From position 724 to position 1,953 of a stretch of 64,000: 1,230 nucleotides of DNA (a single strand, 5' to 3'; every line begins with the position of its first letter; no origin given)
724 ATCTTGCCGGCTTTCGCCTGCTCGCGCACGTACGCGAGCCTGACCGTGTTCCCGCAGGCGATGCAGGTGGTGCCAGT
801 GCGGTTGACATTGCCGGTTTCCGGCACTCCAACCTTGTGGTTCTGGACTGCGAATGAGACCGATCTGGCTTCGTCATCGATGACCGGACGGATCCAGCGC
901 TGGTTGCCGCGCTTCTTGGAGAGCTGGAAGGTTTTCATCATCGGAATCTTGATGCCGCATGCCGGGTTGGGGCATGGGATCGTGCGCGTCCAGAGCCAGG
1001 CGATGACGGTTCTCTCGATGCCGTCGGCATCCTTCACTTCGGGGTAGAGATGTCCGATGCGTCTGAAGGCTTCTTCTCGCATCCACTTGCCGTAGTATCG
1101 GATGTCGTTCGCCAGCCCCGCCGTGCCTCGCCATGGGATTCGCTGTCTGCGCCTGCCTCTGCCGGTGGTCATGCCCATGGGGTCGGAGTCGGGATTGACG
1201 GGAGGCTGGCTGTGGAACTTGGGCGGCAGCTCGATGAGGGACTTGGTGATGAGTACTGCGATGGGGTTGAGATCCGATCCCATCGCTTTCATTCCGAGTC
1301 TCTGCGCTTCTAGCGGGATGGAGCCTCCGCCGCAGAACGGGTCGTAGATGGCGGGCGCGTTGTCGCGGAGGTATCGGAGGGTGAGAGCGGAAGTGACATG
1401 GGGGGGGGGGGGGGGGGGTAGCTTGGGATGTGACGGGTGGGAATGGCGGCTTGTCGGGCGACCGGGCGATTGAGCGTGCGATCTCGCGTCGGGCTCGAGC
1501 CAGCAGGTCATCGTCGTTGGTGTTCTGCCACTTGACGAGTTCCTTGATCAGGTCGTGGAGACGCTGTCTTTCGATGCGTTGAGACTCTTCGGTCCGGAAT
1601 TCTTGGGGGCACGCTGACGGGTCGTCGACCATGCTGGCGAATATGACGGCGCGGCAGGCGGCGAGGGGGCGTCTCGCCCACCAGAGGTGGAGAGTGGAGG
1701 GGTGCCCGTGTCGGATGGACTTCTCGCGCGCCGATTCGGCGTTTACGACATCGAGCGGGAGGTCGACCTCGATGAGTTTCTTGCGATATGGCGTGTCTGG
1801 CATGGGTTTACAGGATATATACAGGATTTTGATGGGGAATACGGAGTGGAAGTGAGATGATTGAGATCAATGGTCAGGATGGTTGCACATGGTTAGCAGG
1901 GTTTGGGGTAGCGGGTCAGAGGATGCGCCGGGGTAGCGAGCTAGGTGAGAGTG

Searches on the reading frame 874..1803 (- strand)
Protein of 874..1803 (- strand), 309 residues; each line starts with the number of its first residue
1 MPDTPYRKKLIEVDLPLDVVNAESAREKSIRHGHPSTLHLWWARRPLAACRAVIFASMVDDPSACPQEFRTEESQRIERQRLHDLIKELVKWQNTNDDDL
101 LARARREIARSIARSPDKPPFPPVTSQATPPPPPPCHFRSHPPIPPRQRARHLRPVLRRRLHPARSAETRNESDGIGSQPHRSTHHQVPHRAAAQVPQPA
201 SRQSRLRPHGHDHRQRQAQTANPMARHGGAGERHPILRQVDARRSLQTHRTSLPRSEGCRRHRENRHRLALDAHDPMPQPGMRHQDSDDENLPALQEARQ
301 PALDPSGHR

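Call 4: search_protein_families(library=pfam, proteins=[window:874-1803:-], max_evalue=0.01)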
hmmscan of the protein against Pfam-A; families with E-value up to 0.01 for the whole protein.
window:874-1803:- (309 aa): 1 family
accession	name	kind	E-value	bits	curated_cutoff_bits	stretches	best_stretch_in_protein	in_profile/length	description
PF06634.17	DUF1156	-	6.9e-31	106.6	24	1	15-84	2-72/73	Protein of unknown function (DUF1156)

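Call 30: search_protein_families(library=padloc, proteins=[window:874-1803:-], max_evalue=0.001)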
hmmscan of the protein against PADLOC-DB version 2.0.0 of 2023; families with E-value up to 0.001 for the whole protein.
window:874-1803:- (309 aa): 3 families
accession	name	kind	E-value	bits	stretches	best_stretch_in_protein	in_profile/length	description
PDLC00660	HmaB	-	7.2e-46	154.5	1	7-112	8-117/967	DNA-adenine methylase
PDLC00661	HmaB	-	1.8e-44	149.9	1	7-112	7-116/973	DNA-adenine methylase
PDLC03233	MTase_II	-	5.4e-05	19.9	1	25-58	49-82/731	Type II methyltransferase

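Call 31: search_protein_families(library=ncbifam, proteins=[window:874-1803:-], max_evalue=0.001)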
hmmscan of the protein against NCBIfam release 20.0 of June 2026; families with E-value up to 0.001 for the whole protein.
window:874-1803:- (309 aa): 0 families
